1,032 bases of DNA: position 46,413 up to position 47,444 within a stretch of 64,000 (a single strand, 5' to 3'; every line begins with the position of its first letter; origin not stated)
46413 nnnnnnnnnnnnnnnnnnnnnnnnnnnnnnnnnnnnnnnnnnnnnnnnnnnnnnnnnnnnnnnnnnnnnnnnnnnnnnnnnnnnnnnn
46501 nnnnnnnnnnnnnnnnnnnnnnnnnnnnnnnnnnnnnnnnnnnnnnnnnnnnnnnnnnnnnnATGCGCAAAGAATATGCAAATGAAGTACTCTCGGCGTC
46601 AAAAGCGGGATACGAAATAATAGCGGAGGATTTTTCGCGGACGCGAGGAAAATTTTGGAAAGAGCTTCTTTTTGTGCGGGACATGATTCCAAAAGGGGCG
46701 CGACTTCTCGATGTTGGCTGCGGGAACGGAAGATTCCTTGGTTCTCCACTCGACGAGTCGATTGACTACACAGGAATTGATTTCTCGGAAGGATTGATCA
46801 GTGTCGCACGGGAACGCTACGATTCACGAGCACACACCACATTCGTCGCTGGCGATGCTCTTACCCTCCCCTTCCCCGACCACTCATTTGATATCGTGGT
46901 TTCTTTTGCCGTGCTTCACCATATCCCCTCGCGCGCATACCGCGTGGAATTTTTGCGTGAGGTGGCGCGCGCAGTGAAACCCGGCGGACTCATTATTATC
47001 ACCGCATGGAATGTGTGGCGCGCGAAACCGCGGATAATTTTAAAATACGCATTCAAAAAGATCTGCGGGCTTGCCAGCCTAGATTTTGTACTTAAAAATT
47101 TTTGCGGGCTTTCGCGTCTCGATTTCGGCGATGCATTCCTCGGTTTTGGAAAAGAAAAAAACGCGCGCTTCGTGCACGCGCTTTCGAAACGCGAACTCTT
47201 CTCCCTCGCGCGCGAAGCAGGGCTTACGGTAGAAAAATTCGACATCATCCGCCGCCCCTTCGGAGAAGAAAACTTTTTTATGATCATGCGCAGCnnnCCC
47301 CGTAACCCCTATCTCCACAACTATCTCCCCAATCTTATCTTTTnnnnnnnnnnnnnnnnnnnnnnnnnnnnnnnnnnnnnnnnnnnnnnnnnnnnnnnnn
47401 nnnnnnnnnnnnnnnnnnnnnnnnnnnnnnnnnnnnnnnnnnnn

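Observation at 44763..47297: Bacterial Elp3 next to a divergently transcribed Trm9-like methyltransferase: a candidate two-step mcm5U-type wobble modification pair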

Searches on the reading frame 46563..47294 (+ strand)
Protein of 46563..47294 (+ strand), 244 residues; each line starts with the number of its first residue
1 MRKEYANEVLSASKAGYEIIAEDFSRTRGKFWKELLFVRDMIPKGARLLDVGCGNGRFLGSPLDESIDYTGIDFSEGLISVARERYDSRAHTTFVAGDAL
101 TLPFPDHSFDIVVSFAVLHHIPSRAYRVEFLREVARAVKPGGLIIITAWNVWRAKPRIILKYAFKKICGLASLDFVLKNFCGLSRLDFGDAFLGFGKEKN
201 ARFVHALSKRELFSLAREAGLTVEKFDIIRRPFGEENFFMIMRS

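Call 3: search_protein_families(library=pfam, proteins=[window:46563-47294:+], max_evalue=0.01)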
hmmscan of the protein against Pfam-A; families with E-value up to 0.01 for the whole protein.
seq(244 aa): 14 families
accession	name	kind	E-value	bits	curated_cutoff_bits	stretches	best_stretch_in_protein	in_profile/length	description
PF08241.18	Methyltransf_11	-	3.9e-26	92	21.2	1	49-146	1-95/95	Methyltransferase domain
PF13649.12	Methyltransf_25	-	4.5e-23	82.2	27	1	49-142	2-97/97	Methyltransferase domain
PF13847.12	Methyltransf_31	-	1.1e-19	71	27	1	44-155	3-118/145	Methyltransferase domain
PF08242.18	Methyltransf_12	-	5.1e-19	69.3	30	1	49-144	1-98/98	Methyltransferase domain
PF13489.12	Methyltransf_23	-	1.9e-16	60.7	27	1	34-224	12-162/164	Methyltransferase domain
PF01209.24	Ubie_methyltran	-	7e-13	48.9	20.1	1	4-146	7-151/233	ubiE/COQ5 methyltransferase family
PF02353.26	CMAS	-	1.4e-07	31.6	27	1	42-148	60-166/273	Mycolic acid cyclopropane synthetase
PF07021.18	MetW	-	8.3e-07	29.3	21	1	35-121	4-88/193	Methionine biosynthesis protein MetW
PF03141.22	Methyltransf_29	-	2.3e-05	23.6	23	1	47-152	120-223/506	Putative S-adenosyl-L-methionine-dependent methyltransferase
PF03291.22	mRNA_G-N7_MeTrfase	-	0.00011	21.9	26.6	1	46-148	63-182/315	mRNA (guanine-N(7))-methyltransferase domain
PF05175.20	MTS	-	0.00017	21.7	23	1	44-166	31-156/170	Methyltransferase small domain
PF00891.24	Methyltransf_2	-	0.00031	20.6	22.3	1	46-147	64-165/210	O-methyltransferase domain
PF20922.3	Anamorsin_N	-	0.002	18.3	27.1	1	104-147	47-88/163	Anamorsin, N-terminal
PF08003.17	Methyltransf_9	-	0.0028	17.1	23.8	1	44-149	115-220/315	Protein of unknown function (DUF1698)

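Call 4: search_protein_families(library=ncbifam, proteins=[window:46563-47294:+], max_evalue=0.01)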
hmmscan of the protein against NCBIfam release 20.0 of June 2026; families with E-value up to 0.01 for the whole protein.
seq(244 aa): 46 families (the best 25 are shown)
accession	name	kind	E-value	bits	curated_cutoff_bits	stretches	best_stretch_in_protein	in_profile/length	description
NF001243.0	PRK00216.1-4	equivalog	7.7e-18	64.7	235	1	4-146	7-151/237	demethylmenaquinone methyltransferase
TIGR01934.1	MenG_MenH_UbiE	subfamily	3.2e-16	59.3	158.35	1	17-147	12-142/223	ubiquinone/menaquinone biosynthesis methyltransferase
NF045667.1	MTase_DVU1556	equivalog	6.4e-16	58.4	155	1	42-147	20-120/213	DVU_1556 family methyltransferase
TIGR02752.1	MenG_heptapren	equivalog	7e-16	58.4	419.85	1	8-146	9-149/231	demethylmenaquinone methyltransferase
NF043040.1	corrin_prot_MT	hypoth_equivalog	2.6e-15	56.4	180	1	38-147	35-148/216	corrinoid protein-associated methyltransferase CpaM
NF001244.0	PRK00216.1-5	equivalog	5.1e-15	55.4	216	1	23-146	27-153/236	bifunctional demethylmenaquinone methyltransferase/2-methoxy-6-polyprenyl-1,4-benzoquinol methylase UbiE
NF045823.1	PthPhpthDimycoMt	equivalog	1.5e-14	53.8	300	1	44-145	66-165/256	phthiotriol/phenolphthiotriol dimycocerosates methyltransferase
NF045825.1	FAmtase_mtf2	equivalog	1.5e-14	53.8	400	1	44-147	58-159/248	fatty-acid O-methyltransferase Mtf2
NF040539.1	AST_met_ArsM_2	exception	3.3e-14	53.3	240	1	45-205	57-223/262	putative arsinothricin biosynthesis methyltransferase ArsM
NF001241.0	PRK00216.1-2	equivalog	7.8e-14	51.9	327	1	16-166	23-169/231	demethylmenaquinone methyltransferase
TIGR01983.1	UbiG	equivalog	1.9e-12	47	102.95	1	44-150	49-155/228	bifunctional 2-polyprenyl-6-hydroxyphenol methylase/3-demethylubiquinol 3-O-methyltransferase UbiG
NF041537.1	ArsM_AhpD_UU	exception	3.3e-12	45.8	510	1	40-147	72-181/345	arsenite methyltransferase/AhpD domain selenoprotein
TIGR02072.1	BioC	equivalog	7e-12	45.7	184.95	1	45-147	35-133/244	malonyl-ACP O-methyltransferase BioC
NF001240.0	PRK00216.1-1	equivalog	5.7e-11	41.9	378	1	7-162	26-186/251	bifunctional demethylmenaquinone methyltransferase/2-methoxy-6-polyprenyl-1,4-benzoquinol methylase UbiE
NF045882.1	PLipidMtase_Leg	equivalog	1.2e-10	41.6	390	1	41-149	39-146/207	phospholipid N-methyltransferase PmtA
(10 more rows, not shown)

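Call 5: search_solved_structures(query=window:46563-47294:+, max_evalue=0.001, show_alignments=3)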
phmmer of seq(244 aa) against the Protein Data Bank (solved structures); distinct sequences matched with E-value up to 0.001: 87 (the best 60 are shown).
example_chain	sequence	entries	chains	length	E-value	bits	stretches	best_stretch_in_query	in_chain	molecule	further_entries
6uak_A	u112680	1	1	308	2e-17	66.7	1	42-151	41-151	SAM dependent methyltransferase LahSB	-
5wp5_A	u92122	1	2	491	4e-17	65.7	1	19-149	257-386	Phosphomethylethanolamine N-methyltransferase 2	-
5wp4_A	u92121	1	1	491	1.4e-14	57.4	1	21-149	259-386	Phosphoethanolamine N-methyltransferase 1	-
3bus_A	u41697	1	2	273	7.2e-14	55.1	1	31-147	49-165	Methyltransferase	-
6uv6_A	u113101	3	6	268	8.2e-14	54.9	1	36-147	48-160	D-glucose O-methyltransferase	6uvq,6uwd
1ve3_A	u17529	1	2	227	8.9e-13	51.5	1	36-158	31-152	hypothetical protein PH0226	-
4pne_A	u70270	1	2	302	1.5e-12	50.8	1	34-147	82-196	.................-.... protein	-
5cm2_Z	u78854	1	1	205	2.3e-12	50.1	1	26-151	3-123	TRNA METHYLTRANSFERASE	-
9fce_A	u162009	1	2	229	2.5e-11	46.8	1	39-145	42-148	SAM dependent methyltransferase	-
8zc8_A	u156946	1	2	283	2.9e-10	43.3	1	37-148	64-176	MitM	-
21zq_A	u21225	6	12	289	3e-10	43.2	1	37-148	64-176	MitM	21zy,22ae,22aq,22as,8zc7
4ine_A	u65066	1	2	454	3.2e-10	43.1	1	44-150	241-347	Protein PMT-2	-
2gs9_A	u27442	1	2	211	4.2e-10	42.8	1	38-154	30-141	Hypothetical protein TT1324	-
4krh_A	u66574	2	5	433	4.3e-10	42.7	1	42-184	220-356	Phosphoethanolamine N-methyltransferase 2 | Phospholethanolamine N-methyltransferase 2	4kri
3mgg_A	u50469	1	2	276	1.7e-09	40.8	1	33-146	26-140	Methyltransferase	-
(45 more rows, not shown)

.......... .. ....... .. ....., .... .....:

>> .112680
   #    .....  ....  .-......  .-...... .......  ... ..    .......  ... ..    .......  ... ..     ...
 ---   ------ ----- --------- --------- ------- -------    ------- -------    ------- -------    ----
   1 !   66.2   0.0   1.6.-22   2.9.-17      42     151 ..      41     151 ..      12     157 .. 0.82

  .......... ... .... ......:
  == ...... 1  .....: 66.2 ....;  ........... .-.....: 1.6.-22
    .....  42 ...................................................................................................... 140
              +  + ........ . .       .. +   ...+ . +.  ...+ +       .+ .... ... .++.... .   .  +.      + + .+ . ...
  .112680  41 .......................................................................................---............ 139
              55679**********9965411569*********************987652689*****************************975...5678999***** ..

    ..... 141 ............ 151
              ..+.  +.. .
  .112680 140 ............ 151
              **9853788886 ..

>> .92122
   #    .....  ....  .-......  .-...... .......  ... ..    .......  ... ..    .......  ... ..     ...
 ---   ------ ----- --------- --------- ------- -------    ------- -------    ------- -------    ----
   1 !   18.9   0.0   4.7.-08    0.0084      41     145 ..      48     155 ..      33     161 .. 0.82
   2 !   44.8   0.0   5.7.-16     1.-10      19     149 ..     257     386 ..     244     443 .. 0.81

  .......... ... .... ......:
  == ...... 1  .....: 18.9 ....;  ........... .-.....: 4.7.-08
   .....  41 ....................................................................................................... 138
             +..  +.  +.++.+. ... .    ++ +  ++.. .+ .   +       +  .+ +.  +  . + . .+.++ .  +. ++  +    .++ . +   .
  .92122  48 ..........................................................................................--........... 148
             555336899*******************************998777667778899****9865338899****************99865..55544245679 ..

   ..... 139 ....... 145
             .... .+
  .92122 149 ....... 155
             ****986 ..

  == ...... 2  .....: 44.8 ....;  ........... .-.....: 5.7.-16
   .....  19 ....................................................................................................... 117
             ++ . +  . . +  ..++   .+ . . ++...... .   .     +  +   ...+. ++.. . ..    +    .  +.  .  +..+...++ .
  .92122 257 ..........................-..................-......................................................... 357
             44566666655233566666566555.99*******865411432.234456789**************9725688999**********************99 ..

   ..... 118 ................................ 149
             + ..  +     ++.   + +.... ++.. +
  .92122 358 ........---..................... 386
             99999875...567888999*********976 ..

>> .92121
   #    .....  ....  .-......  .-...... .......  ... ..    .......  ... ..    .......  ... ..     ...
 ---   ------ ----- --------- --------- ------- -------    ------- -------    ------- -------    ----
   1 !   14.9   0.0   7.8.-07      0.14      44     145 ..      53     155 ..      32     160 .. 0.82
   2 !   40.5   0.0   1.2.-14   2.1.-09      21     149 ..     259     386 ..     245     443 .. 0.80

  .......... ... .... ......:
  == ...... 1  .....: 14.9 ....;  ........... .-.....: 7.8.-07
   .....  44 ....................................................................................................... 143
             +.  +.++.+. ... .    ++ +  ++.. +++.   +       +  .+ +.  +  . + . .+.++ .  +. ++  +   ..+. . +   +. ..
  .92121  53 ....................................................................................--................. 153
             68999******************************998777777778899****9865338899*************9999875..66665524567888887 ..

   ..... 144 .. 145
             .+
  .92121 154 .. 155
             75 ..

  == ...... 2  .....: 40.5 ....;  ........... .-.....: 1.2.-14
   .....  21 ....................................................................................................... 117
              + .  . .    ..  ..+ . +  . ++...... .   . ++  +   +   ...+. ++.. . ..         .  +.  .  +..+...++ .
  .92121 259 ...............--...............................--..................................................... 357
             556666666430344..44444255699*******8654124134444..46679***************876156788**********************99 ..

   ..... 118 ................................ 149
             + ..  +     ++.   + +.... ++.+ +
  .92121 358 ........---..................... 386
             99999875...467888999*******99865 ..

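Call 11: find_homologous_proteins(query=window:46563-47294:+, max_evalue=0.00001)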
Query seq(244 aa) (244 aa): 519 proteins with E <= 0.00001 among 1923 candidates; the best 120 are listed.
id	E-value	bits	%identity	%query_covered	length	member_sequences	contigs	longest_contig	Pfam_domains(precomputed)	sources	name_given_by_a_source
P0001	1.8e-159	547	100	100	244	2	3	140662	PF07021.19,PF13847.13,PF13489.13,PF02353.27,PF13649.13,PF03141.23,PF01209.25,PF08241.19,PF08242.19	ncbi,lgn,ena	ncbi:MAG: methyltransferase domain-containing protein [Patescibacteria group bacterium]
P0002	4.7e-123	427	81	100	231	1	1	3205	PF07021.19,PF13847.13,PF13489.13,PF02353.27,PF05175.21,PF13649.13,PF03141.23,PF01209.25,PF08241.19,PF08242.19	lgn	-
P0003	4.4e-118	411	77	100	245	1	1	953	PF07021.19,PF13847.13,PF13489.13,PF13649.13,PF01209.25,PF08241.19,PF08242.19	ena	-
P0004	5.4e-115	401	74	100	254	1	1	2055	PF13847.13,PF13489.13,PF13649.13,PF01209.25,PF08241.19,PF08242.19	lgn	-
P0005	5.8e-115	401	73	100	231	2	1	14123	PF13847.13,PF13489.13,PF02353.27,PF13649.13,PF01209.25,PF08241.19,PF08242.19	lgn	-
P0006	9.7e-113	394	76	100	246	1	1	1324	PF13847.13,PF13489.13,PF13649.13,PF01209.25,PF08241.19,PF08242.19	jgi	-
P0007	4.3e-112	391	72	100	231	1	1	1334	PF07021.19,PF13847.13,PF13489.13,PF02353.27,PF13649.13,PF01209.25,PF08241.19,PF08242.19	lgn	-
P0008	6.2e-111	388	73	100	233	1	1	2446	PF13847.13,PF13489.13,PF02353.27,PF13649.13,PF03141.23,PF01209.25,PF08241.19,PF08242.19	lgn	-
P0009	3.4e-110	385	73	100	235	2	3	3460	PF07021.19,PF13847.13,PF13489.13,PF02353.27,PF13649.13,PF01209.25,PF08241.19,PF08242.19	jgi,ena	-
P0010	1.6e-107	377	70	100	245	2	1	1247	PF07021.19,PF13847.13,PF13489.13,PF13649.13,PF01209.25,PF08241.19,PF08242.19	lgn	-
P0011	1.0e-106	374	69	100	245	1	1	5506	PF13847.13,PF13489.13,PF13649.13,PF01209.25,PF08241.19,PF08242.19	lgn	-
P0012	3.6e-105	369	68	100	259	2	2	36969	PF13847.13,PF13489.13,PF13649.13,PF01209.25,PF08241.19,PF08242.19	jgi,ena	-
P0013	1.5e-103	364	69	100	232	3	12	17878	PF07021.19,PF13847.13,PF13489.13,PF13649.13,PF01209.25,PF08241.19,PF08242.19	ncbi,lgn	-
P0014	6.8e-102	358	68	100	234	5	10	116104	PF07021.19,PF13847.13,PF13489.13,PF02353.27,PF05175.21,PF13649.13,PF01209.25,PF08241.19,PF08242.19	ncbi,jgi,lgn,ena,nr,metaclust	ncbi:MAG: hypothetical protein A2481_01975 [Candidatus Yonathbacteria bacterium RIFOXYC2_FULL_47_9]|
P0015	4.2e-100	352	66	100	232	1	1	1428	PF07021.19,PF13847.13,PF13489.13,PF02353.27,PF13649.13,PF01209.25,PF08241.19,PF08242.19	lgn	-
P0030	1.7e-94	334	64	100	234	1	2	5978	PF07021.19,PF13847.13,PF13489.13,PF02353.27,PF13649.13,PF01209.25,PF08241.19,PF08242.19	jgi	jgi:alkylated DNA repair protein alkB family protein 8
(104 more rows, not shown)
